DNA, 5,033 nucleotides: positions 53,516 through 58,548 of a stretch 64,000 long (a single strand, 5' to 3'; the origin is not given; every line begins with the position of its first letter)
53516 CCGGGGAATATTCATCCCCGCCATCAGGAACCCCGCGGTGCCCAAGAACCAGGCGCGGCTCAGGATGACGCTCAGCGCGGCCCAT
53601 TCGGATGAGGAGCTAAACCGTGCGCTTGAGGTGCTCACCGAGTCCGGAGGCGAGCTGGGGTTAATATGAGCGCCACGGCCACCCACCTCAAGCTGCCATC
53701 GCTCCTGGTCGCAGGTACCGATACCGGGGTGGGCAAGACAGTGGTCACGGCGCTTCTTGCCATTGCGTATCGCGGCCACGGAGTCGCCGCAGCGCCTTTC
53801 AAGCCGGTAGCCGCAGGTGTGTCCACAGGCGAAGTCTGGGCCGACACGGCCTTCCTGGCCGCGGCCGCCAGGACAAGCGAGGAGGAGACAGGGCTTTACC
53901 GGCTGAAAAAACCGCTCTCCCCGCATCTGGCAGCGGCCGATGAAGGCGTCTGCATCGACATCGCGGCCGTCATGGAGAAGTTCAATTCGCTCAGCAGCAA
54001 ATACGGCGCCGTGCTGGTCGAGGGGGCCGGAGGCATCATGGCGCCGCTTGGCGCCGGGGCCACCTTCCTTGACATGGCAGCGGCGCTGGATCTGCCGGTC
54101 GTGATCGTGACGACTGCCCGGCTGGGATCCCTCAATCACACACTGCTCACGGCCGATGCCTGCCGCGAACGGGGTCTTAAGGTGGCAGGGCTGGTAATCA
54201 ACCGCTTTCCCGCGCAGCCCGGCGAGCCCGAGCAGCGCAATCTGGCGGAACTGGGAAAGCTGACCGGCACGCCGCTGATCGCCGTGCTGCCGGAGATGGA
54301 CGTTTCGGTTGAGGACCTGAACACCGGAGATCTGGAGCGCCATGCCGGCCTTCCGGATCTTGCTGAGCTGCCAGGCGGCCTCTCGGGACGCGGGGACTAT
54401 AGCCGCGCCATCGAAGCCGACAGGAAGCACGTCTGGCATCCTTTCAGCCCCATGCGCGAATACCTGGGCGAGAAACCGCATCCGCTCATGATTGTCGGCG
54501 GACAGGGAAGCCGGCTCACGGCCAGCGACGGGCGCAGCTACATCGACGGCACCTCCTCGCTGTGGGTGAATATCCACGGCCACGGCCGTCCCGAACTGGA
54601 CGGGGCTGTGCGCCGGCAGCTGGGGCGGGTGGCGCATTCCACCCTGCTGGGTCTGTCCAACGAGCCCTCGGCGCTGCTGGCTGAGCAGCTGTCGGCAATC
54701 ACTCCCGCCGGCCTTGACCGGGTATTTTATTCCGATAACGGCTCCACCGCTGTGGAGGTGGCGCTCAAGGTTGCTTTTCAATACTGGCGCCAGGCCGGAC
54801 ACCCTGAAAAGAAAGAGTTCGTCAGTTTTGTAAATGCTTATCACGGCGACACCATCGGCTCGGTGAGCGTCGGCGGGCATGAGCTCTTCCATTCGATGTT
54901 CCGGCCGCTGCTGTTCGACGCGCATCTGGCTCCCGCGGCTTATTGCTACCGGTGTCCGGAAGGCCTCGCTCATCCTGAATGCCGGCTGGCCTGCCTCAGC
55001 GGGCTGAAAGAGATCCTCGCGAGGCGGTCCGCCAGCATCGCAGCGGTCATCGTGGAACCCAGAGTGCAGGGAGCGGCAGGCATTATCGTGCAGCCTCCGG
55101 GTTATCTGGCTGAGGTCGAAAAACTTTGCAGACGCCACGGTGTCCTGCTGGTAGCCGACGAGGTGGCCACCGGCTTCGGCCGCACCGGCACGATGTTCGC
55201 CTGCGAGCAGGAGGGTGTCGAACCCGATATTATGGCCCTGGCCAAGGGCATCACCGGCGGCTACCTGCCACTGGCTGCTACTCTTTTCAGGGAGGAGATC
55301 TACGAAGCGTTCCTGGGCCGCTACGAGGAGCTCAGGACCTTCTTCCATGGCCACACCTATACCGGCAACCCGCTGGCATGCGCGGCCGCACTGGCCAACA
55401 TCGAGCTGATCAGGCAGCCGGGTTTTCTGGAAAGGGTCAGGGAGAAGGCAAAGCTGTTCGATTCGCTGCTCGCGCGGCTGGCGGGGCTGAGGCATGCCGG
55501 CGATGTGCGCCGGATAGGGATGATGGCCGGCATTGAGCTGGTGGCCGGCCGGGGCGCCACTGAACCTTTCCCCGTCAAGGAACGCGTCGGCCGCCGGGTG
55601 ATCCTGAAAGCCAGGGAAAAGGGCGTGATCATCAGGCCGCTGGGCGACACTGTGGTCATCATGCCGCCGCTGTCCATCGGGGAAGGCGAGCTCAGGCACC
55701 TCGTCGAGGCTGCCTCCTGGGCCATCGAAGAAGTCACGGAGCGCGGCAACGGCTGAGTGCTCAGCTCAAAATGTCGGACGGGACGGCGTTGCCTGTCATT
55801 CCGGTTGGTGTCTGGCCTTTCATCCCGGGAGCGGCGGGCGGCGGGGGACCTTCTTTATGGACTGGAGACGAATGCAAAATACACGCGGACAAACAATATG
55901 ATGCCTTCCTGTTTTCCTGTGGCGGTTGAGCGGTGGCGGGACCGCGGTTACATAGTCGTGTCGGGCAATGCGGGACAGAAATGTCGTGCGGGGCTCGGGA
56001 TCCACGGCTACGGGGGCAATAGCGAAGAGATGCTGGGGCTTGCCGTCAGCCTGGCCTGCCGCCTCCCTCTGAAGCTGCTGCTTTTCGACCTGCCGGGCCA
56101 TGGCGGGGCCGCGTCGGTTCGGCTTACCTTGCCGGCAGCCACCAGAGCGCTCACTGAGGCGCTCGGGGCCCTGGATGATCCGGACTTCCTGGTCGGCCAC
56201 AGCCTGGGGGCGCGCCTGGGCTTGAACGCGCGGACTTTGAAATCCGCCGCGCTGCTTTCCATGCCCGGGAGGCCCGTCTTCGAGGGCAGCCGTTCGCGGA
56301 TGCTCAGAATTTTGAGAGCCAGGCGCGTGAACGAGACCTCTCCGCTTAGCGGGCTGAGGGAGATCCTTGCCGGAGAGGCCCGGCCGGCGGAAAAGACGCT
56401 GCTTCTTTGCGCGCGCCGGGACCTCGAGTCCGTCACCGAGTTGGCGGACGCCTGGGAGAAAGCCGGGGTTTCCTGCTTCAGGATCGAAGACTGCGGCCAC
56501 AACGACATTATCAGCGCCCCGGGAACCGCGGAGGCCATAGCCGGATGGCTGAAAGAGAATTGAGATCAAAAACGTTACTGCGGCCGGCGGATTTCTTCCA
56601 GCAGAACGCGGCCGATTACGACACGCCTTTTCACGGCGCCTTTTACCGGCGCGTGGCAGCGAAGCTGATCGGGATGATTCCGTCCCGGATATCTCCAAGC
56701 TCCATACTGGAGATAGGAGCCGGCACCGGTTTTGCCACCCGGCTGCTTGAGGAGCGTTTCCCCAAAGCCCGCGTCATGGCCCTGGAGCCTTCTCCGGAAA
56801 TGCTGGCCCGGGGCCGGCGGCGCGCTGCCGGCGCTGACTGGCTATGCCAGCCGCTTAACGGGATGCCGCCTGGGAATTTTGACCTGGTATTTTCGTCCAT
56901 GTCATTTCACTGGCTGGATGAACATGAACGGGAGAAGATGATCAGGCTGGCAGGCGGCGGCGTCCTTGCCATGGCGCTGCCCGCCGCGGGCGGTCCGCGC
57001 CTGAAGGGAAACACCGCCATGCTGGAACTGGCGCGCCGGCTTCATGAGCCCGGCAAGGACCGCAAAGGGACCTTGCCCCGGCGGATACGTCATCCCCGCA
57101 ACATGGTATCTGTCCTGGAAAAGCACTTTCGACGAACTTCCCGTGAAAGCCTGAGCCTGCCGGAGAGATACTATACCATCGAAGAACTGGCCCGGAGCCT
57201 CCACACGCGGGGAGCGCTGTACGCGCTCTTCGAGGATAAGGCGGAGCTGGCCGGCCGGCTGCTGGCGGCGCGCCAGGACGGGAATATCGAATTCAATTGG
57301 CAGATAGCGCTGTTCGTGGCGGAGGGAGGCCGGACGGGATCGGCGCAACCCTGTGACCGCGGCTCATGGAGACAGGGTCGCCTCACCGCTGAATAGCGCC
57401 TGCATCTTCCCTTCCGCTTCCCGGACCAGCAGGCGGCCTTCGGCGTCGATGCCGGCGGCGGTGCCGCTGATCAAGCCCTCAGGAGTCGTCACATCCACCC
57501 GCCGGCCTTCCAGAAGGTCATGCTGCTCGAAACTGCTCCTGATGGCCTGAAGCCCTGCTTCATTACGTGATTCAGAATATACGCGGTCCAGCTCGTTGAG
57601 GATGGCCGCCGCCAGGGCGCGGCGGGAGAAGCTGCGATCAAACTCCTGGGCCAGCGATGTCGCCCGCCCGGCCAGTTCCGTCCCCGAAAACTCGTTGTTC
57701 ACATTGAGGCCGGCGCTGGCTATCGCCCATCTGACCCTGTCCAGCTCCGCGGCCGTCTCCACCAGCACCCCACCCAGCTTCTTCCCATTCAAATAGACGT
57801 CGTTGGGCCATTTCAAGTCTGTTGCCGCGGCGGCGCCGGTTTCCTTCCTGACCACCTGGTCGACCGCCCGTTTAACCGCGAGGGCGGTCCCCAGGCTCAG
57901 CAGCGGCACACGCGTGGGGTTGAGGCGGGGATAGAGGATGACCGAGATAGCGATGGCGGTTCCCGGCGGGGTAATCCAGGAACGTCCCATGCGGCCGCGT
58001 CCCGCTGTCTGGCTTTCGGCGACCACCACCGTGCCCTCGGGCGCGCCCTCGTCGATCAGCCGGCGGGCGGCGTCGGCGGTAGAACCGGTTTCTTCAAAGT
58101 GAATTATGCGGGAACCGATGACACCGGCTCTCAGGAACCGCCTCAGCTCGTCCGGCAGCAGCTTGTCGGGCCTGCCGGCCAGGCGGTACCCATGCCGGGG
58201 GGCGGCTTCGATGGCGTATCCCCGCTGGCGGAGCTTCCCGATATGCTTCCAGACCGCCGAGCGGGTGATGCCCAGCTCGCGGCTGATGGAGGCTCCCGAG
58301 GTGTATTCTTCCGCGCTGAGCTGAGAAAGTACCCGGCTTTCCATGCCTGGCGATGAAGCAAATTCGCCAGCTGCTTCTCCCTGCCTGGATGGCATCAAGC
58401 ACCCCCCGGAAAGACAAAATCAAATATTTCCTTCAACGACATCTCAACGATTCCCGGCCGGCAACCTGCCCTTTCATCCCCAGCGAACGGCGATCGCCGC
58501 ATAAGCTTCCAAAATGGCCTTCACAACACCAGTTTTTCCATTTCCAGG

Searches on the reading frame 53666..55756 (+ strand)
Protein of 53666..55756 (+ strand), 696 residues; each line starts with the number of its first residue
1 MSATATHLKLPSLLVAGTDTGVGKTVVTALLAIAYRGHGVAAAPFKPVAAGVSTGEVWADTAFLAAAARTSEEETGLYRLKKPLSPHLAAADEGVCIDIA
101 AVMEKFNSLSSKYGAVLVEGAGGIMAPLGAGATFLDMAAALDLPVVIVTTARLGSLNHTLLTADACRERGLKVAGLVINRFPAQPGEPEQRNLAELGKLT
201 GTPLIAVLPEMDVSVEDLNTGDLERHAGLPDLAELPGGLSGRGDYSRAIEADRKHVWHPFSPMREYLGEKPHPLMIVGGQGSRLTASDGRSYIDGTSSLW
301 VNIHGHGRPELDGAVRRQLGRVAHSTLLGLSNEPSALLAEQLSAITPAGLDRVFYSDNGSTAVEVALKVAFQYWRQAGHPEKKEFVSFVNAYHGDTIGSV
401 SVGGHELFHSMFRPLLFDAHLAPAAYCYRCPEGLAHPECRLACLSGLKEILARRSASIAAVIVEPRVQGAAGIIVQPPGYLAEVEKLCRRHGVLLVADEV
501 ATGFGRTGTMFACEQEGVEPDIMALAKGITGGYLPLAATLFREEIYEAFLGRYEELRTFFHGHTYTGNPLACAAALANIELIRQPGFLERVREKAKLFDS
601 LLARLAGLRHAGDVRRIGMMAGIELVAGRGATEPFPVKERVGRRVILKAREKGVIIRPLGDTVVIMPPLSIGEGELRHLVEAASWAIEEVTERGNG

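Call 72: search_protein_families(library=pfam, proteins=[window:53666-55756:+], max_evalue=0.0001)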
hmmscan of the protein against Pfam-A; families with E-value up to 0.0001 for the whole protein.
window:53666-55756:+ (696 aa): 3 families
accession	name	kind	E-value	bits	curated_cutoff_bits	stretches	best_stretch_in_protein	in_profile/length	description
PF00202.27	Aminotran_3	-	2.1e-106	356.5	30.5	1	270-683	7-399/403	Aminotransferase class-III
PF13500.12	AAA_26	-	2.3e-46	158.6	27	1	13-213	3-193/198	AAA domain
PF01656.29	CbiA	-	6.3e-09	36.3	25.4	1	14-213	2-114/125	CobQ/CobB/MinD/ParA nucleotide binding domain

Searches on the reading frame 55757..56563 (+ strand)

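Call 72: search_protein_families(library=pfam, proteins=[window:55757-56563:+], max_evalue=0.0001)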
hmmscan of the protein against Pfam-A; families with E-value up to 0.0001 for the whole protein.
window:55757-56563:+ (268 aa): 2 families
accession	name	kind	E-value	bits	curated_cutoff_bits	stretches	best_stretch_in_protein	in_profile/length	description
PF12697.13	Abhydrolase_6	-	8e-13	50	26.3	1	82-187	4-110/217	Alpha/beta hydrolase family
PF00561.26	Abhydrolase_1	-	1.4e-05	25.4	25.8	0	82-157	6-85/245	alpha/beta hydrolase fold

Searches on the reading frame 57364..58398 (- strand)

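Call 72: search_protein_families(library=pfam, proteins=[window:57364-58398:-], max_evalue=0.0001)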
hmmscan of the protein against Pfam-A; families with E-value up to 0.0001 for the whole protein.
window:57364-58398:- (344 aa): 5 families
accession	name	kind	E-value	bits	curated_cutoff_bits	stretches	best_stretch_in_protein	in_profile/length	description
PF03099.24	BPL_LplA_LipB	-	4e-20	72.5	21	1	118-217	20-119/133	Biotin/lipoate A/B protein ligase family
PF08279.18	HTH_11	-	1.1e-12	48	25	1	22-72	4-55/55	HTH domain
PF02237.23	BPL_C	-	1.8e-09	37.8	21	1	298-340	3-45/48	Biotin protein ligase C terminal domain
PF13412.12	HTH_24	-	8.1e-07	29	21.9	1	22-61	7-46/48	Winged helix-turn-helix DNA-binding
PF12802.13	MarR_2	-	6.4e-05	23.5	27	0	18-68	5-57/61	MarR family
